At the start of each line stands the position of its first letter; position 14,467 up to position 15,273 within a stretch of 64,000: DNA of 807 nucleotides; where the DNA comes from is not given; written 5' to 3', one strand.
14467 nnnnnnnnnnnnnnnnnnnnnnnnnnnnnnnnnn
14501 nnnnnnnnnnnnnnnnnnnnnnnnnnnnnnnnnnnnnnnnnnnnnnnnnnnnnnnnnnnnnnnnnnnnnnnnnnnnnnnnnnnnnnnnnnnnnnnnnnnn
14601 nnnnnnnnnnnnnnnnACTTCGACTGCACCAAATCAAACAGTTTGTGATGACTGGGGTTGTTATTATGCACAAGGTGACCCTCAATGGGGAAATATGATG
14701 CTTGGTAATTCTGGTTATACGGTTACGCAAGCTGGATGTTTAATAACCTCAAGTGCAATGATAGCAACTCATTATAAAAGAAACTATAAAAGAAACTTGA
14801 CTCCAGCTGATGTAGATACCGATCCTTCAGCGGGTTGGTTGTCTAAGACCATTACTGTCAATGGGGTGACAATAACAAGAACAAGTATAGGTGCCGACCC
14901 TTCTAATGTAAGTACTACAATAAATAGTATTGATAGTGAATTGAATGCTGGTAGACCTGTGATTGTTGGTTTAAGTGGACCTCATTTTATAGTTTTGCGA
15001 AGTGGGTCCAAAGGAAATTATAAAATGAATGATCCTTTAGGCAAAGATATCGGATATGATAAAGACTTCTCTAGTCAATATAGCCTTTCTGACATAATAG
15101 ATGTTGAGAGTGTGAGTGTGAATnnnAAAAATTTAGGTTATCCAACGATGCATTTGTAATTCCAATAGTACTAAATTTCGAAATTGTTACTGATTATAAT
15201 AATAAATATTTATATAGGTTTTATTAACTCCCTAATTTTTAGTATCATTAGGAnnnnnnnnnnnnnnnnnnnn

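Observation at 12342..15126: ftsE-ftsX followed by a PcsB/EnvC-like coiled-coil protein whose catalytic domain looks papain-like/C39-like rather than CHAP or LytM, with an N-terminal Cys-rich stretch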

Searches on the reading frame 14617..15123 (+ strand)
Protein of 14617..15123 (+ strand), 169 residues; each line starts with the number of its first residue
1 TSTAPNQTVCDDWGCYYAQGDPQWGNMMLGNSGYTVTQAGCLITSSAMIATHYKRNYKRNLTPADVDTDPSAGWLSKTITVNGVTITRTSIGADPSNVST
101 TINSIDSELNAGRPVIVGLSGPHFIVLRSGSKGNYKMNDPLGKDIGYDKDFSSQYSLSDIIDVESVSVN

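Call 18: search_protein_representatives(protein=window:14617-15123:+)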
Query: 169 residues. Proteins with E-value up to 0.001 (for the whole library): 383; up to 1e-10: 94; up to 1e-30: 11. The best 150 are listed.
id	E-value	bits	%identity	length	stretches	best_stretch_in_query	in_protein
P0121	1.3e-37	145.7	54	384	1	5-168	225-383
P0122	2.4e-37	144.8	59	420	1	3-169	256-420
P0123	1.0e-36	142.7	49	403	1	3-169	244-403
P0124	4.3e-36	140.8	55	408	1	3-169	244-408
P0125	1.8e-33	132.2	51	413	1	2-169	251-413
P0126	1.5e-32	129.3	50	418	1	5-169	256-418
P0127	1.7e-32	129.0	49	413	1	3-166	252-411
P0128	2.1e-32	128.7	49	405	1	4-169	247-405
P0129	2.2e-31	125.4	43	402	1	3-165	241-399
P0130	2.8e-31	125.1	52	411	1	3-169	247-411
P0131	9.9e-31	123.3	51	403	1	3-169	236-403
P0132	2.6e-30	121.9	53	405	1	3-162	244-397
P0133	2.3e-29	118.8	47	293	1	5-169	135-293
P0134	9.8e-29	116.8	46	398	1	1-168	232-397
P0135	1.8e-28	116.0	43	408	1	3-169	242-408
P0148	2.7e-25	105.6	46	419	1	3-161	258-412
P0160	6.6e-21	91.3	37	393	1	5-165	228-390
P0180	2.1e-13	66.9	36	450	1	11-158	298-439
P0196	1.0e-11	61.4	38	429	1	6-155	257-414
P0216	2.0e-10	57.2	38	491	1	9-142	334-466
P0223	7.7e-10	55.3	35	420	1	14-165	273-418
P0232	2.2e-09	53.9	42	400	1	11-148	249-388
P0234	2.5e-09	53.7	32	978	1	15-151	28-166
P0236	2.8e-09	53.5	44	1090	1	14-160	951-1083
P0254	1.2e-07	48.2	34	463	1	10-155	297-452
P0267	2.4e-07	47.2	36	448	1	13-161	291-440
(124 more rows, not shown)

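Call 23: search_solved_structures(query=A2, max_evalue=10, show_alignments=3)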
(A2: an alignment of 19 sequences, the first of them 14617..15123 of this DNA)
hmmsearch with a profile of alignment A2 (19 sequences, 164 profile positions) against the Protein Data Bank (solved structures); distinct sequences matched with E-value up to 10: 8.
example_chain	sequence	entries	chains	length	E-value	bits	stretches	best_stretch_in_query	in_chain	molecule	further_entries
3erv_A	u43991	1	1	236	0.013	18.6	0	38-66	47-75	putative C39-like peptidase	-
9jdd_A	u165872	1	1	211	0.032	17.4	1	83-150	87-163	Peptidase C39-like domain-containing protein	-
9jg8_C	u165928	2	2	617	0.2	14.8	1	83-146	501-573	Peptidase C39-like domain-containing protein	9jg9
6mpz_A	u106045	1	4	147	0.21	14.7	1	35-139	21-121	Double Glycine Motif Protease domain from AMS/PCAT Transporter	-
8fjf_A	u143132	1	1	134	0.26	14.4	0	119-156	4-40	H10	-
5xe8_A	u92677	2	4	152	0.78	12.9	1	46-136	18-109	Putative ABC transporter, ATP-binding protein ComA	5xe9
3k8u_A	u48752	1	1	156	0.82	12.8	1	46-136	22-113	Putative ABC transporter, ATP-binding protein ComA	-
7qep_N4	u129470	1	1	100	1.6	11.8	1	53-107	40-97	Similarity to 60S RIBOSOMAL PROTEIN L24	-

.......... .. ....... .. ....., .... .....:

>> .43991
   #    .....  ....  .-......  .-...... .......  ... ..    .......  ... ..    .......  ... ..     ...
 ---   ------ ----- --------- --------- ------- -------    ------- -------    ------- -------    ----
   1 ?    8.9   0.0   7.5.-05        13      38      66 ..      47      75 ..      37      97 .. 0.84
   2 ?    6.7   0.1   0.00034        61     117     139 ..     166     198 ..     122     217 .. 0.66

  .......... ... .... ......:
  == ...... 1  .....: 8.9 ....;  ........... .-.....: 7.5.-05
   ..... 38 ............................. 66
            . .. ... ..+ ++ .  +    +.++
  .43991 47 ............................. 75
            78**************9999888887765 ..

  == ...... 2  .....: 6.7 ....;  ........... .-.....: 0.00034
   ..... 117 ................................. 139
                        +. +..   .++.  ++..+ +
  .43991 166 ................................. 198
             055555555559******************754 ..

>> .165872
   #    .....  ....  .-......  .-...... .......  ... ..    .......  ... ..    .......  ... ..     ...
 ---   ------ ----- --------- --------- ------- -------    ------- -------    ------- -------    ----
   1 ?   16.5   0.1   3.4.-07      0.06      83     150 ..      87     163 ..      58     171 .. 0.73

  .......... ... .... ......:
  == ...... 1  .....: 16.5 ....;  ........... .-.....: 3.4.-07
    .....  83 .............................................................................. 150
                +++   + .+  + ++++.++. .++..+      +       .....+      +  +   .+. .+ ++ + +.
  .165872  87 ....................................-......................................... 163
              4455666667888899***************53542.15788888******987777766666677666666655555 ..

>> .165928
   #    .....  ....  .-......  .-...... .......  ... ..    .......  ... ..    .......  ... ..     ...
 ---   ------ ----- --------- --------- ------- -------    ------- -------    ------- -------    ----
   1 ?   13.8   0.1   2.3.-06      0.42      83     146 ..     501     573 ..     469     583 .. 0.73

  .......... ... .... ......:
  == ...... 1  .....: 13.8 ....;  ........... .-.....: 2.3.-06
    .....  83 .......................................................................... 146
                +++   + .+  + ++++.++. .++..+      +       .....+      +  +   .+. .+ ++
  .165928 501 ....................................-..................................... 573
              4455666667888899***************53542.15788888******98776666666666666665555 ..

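Call 29: predict_structure(alignment_id=A2)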
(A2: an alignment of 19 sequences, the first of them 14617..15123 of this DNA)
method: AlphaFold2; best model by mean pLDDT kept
length: 169 residues; sequences in the alignment: 19
mean_pLDDT: 82.9   pTM: 0.82
mean pLDDT of the five models: 82.9, 81.5, 80.0, 78.3, 78.1
residues with pLDDT >= 90: 65; 70-90: 77; 50-70: 23; < 50: 4
segments of 3 or more residues with pLDDT < 50: 1-4
pLDDT, mean of each block of 10 residues (from residue 1): 59 76 73 74 88 74 76 77 90 90 96 94 90 93 75 93 93
secondary structure, 60 per line:
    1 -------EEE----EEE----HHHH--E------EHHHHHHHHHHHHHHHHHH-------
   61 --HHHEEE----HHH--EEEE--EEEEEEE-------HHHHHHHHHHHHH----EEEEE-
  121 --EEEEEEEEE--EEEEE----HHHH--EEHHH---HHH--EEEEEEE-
elements in order: E8-10 E15-17 H22-25 H36-53 E66-68 E78-81 E84-90 H98-110 E115-119 E123-131 E134-138 H143-146 E162-168
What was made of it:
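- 14641..15123 (+): C-terminal Peptidase_C39_2-type papain-fold domain (residues 241-401). Domain model pLDDT 83, pTM 0.82 (call 29).
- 14644..14661 (+): Cys242/Cys247 pair in CDDWGC, just before the catalytic core. The model places both Cys in a small beta-hairpin (call 29).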

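Call 33: fold_search(model_id=the predicted structure, library=pdb)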
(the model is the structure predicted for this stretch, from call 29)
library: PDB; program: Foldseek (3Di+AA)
matches with E <= 10: 707; with E <= 0.001: 0
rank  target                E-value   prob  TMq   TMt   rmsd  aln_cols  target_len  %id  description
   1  3k8u                  4.3e-03  0.99  0.45  0.54   6.0       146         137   18  Crystal Structure of the Peptidase Domain of Streptococcus ComA, a Bi-functional ABC Transporter Involved in Quorum Sens (released 2010-02-23)
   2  9qvl                  2.6e-02  0.80  0.30  0.18   5.8       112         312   12  Crystal structure of the CtaG_C11A variant from Ruminiclostridium cellulolyticum (P2(1)2(1)2(1)-small) (released 2025-10-01)
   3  6mpz_D                2.9e-02  0.69  0.31  0.36   9.8       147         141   14  Crystal structure of a double glycine motif protease from AMS/PCAT transporter in complex with the leader peptide (released 2019-02-06)
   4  5xe9_B                3.7e-02  0.92  0.33  0.43   3.6        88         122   15  Crystal Structure of the Complex of the Peptidase Domain of Streptococcus mutans ComA with a Small Molecule Inhibitor. (released 2017-06-28)
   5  6mpz_B                4.8e-02  0.60  0.31  0.37   9.8       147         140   14  Crystal structure of a double glycine motif protease from AMS/PCAT transporter in complex with the leader peptide (released 2019-02-06)
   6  3erv                  5.1e-02  0.77  0.40  0.35   7.2       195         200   11  Crystal structure of an putative C39-like peptidase from Bacillus anthracis (released 2008-10-14)
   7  5xe8_A                5.5e-02  0.80  0.40  0.49   6.1       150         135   14  Crystal Structure of the Peptidase Domain of Streptococcus mutans ComA (released 2017-06-28)
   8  5xe9_A                5.8e-02  0.89  0.45  0.54   6.0       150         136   15  Crystal Structure of the Complex of the Peptidase Domain of Streptococcus mutans ComA with a Small Molecule Inhibitor. (released 2017-06-28)
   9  9qvq_B                6.2e-02  0.57  0.28  0.18   6.2       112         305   11  Crystal structure of the CtaG_H128A variant from Ruminiclostridium cellulolyticum in complex with PHBA (P2(1)-medium) (released 2025-10-01)
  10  4ry2_A                7.5e-02  0.82  0.30  0.09   4.0        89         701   15  Crystal structure of the peptidase-containing ABC transporter PCAT1 (released 2015-07-22)
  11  8vpb_A                7.5e-02  0.80  0.30  0.08   3.9        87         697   20  Cryo-EM structure of the ABC transporter PCAT1 bound with MgADP_Class_2 (released 2024-10-30)
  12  6mpz_A                9.0e-02  0.47  0.31  0.36   9.8       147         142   14  Crystal structure of a double glycine motif protease from AMS/PCAT transporter in complex with the leader peptide (released 2019-02-06)
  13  7bbl_D                9.6e-02  0.63  0.26  0.44   4.8        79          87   16  Structure of human Gemin6/Gemin7/Gemin8 trimeric complex (released 2021-01-20)
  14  5xe8_C                1.2e-01  0.85  0.34  0.45   3.5        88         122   15  Crystal Structure of the Peptidase Domain of Streptococcus mutans ComA (released 2017-06-28)
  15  9qvj_A                1.3e-01  0.44  0.29  0.18   5.9       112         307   12  Crystal structure of CtaG from Ruminiclostridium cellulolyticum (P2(1)-medium) (released 2025-10-01)
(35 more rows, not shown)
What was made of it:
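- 14641..15123 (+): Foldseek's best hit is the ComA peptidase domain (call 33).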

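Call 45: search_protein_families(library=phrogs, proteins=[window:14617-15123:+], max_evalue=0.1)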
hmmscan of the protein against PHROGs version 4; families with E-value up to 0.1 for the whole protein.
window:14617-15123:+ (169 aa): 2 families
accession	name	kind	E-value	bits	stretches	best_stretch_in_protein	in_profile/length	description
phrog_10075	-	unknown function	0.014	14.4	1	37-160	576-699/1205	-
phrog_10051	-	lysis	0.084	13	0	41-143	299-412/455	endolysin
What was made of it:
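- The PHROGs endolysin hit is insignificant (E 0.084, call 45).
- Tried and rejected: PHROGs gave only an insignificant endolysin hit (E 0.084) and tape-measure coiled-coil hits (call 45).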

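Call 52: list_cluster_members(proteins=[P0160, P0180, P0196, P0216, P0223, P0232, P0236, P0234, P0254, P0267])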
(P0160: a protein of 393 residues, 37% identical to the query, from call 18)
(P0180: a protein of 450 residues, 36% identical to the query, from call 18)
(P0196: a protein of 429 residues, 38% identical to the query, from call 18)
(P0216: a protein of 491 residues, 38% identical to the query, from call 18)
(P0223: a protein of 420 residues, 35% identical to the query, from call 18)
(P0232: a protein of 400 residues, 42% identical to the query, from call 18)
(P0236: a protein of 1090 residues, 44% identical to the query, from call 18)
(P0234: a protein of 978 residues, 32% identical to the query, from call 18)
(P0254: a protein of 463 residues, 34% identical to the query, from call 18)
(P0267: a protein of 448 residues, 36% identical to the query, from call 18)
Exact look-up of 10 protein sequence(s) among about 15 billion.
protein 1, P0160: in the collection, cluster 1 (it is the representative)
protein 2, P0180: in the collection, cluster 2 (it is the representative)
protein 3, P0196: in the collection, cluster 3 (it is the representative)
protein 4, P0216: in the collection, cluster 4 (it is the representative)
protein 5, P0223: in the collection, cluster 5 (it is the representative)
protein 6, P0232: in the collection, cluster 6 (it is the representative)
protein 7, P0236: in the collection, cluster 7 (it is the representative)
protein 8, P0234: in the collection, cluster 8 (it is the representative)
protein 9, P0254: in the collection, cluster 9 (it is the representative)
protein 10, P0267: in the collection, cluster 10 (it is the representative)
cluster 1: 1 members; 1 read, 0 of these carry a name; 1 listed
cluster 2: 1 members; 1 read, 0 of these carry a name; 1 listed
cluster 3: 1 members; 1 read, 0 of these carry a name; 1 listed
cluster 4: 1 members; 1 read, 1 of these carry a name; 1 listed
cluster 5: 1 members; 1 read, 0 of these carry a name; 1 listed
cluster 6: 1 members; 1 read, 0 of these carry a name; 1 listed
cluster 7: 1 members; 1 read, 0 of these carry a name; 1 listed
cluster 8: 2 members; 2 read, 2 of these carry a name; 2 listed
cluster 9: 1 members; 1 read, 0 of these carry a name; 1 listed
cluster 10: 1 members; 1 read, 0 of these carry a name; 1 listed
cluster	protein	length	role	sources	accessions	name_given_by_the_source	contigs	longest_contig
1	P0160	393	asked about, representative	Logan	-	-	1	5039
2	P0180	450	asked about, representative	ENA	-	-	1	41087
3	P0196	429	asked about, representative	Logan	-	-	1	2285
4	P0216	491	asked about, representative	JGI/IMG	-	Papain-like cysteine protease AvrRpt2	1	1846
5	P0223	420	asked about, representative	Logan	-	-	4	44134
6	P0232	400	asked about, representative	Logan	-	-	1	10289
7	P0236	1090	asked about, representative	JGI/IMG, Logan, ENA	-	-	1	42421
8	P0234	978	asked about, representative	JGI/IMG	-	parallel beta-helix repeat protein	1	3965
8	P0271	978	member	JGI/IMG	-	parallel beta-helix repeat protein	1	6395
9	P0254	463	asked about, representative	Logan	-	-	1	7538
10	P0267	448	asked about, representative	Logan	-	-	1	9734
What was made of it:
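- Tried and rejected: list_cluster_members on ten distant representatives gave almost no names or taxonomy (call 52).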

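Call 53: search_protein_families(library=pfam, proteins=[P0160, P0180, P0196, P0216, P0223, P0232, P0254, P0267, P0121, P0148], max_evalue=0.001)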
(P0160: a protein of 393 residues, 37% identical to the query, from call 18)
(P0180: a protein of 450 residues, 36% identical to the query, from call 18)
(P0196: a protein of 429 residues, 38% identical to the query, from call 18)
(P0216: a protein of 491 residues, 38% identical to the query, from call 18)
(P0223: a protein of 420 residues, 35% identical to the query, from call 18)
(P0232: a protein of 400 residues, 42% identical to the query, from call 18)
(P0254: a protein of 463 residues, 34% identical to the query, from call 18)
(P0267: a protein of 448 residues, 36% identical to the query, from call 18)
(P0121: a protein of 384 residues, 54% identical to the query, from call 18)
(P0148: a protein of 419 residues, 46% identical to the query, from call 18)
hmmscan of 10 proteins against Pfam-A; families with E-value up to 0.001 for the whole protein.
P0160 (393 aa): 3 families
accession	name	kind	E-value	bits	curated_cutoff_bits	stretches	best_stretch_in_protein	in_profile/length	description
PF13529.12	Peptidase_C39_2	-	2.6e-06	28.5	24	1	239-366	5-142/143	Peptidase_C39 like family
PF15960.10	DUF4763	-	5.8e-05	22.9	30.1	1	25-100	73-148/236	Domain of unknown function (DUF4763)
PF03412.21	Peptidase_C39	-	7.4e-05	23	22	1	269-370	13-108/133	Peptidase C39 family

P0180 (450 aa): 4 families
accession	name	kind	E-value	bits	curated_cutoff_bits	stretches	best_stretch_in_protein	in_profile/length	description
PF01476.26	LysM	-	8.3e-25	86.9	20.9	2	208-252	1-43/43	LysM domain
PF23577.1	LysM_RLK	-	3.8e-08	33.7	27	0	206-252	1-44/44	LysM domain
PF23473.1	LysM3_LYK4_5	-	7.1e-08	32.9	29.3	1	159-194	5-40/48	LYK4/5 LysM3 domain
PF13529.12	Peptidase_C39_2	-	7.3e-05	23.8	24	1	317-424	11-142/143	Peptidase_C39 like family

P0196 (429 aa): 1 family
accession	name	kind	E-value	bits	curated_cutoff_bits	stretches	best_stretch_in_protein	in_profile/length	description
PF13529.12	Peptidase_C39_2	-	2.2e-10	41.7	24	1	267-399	5-143/143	Peptidase_C39 like family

P0216 (491 aa): 0 families

P0223 (420 aa): 1 family
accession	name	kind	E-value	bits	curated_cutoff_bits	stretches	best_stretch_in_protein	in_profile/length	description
PF13529.12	Peptidase_C39_2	-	4.1e-05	24.6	24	1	281-396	11-142/143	Peptidase_C39 like family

P0232 (400 aa): 2 families
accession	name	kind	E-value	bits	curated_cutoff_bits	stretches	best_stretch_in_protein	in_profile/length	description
PF13529.12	Peptidase_C39_2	-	1.8e-11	45.2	24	1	254-380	5-142/143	Peptidase_C39 like family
PF03412.21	Peptidase_C39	-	0.00048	20.4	22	0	359-385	83-109/133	Peptidase C39 family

P0254 (463 aa): 4 families
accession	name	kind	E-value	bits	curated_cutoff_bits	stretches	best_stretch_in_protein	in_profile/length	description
PF01476.26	LysM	-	2.5e-25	88.6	20.9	2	226-267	1-41/43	LysM domain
PF23473.1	LysM3_LYK4_5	-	4e-12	46.4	29.3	1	177-211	5-39/48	LYK4/5 LysM3 domain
PF23446.1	LysM1_NFP_LYK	-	4.2e-08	34.4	36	0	225-267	7-52/60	NFP/LYK LysM1 domain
PF23577.1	LysM_RLK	-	0.00018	21.9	27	0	179-200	5-26/44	LysM domain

P0267 (448 aa): 4 families
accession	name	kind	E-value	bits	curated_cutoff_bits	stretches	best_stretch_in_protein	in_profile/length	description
PF01476.26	LysM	-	4.7e-16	58.9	20.9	2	218-258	1-41/43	LysM domain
PF23473.1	LysM3_LYK4_5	-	2e-09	37.8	29.3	1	218-250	5-37/48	LYK4/5 LysM3 domain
PF13529.12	Peptidase_C39_2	-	5.9e-08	33.8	24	1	295-421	6-143/143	Peptidase_C39 like family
PF23577.1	LysM_RLK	-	0.00028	21.3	27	0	168-188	5-25/44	LysM domain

P0121 (384 aa): 4 families
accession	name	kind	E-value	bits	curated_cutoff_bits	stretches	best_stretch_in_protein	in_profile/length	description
PF24568.1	CC_PcsB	-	1.8e-07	31.4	27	1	85-145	1-62/75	Peptidoglycan hydrolase PcsB, coiled-coil domain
PF13529.12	Peptidase_C39_2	-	2.6e-07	31.7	24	1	236-357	5-143/143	Peptidase_C39 like family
PF03412.21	Peptidase_C39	-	0.00075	19.8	22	0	258-359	10-106/133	Peptidase C39 family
PF08614.16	ATG16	-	0.00097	19.8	33.7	1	25-100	72-147/200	Autophagy protein 16 (ATG16)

P0148 (419 aa): 6 families
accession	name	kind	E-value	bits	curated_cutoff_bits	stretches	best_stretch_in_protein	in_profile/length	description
PF08614.16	ATG16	-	2.2e-06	28.4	33.7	1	32-127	58-153/200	Autophagy protein 16 (ATG16)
PF13529.12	Peptidase_C39_2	-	6.1e-06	27.3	24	1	271-392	5-142/143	Peptidase_C39 like family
PF24568.1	CC_PcsB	-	1.8e-05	24.9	27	1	113-185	1-74/75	Peptidoglycan hydrolase PcsB, coiled-coil domain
PF25014.1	NET2A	-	0.00012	22.4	33.1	1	48-125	132-202/235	NET2A-like domain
PF17078.10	SHE3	-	0.00062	20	30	0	162-240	33-111/228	SWI5-dependent HO expression protein 3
PF05667.16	CCDC22_CC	-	0.00063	19.4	39.2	1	52-125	209-282/477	CCDC22 protein coiled-coil region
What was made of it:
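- On Peptidase_C39_2 (Pfam PF13529), papain-fold clan: Distant representatives score 24.6-45 bits, above the cut-off (call 53).
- Cell-wall substrate, indirect evidence: relatives of the same domain (36-37% identity where measured) are fused to two LysM peptidoglycan-binding modules (P0180, P0254, P0267; calls 18, 53). Relatives of the domain carry LysM modules (call 53).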
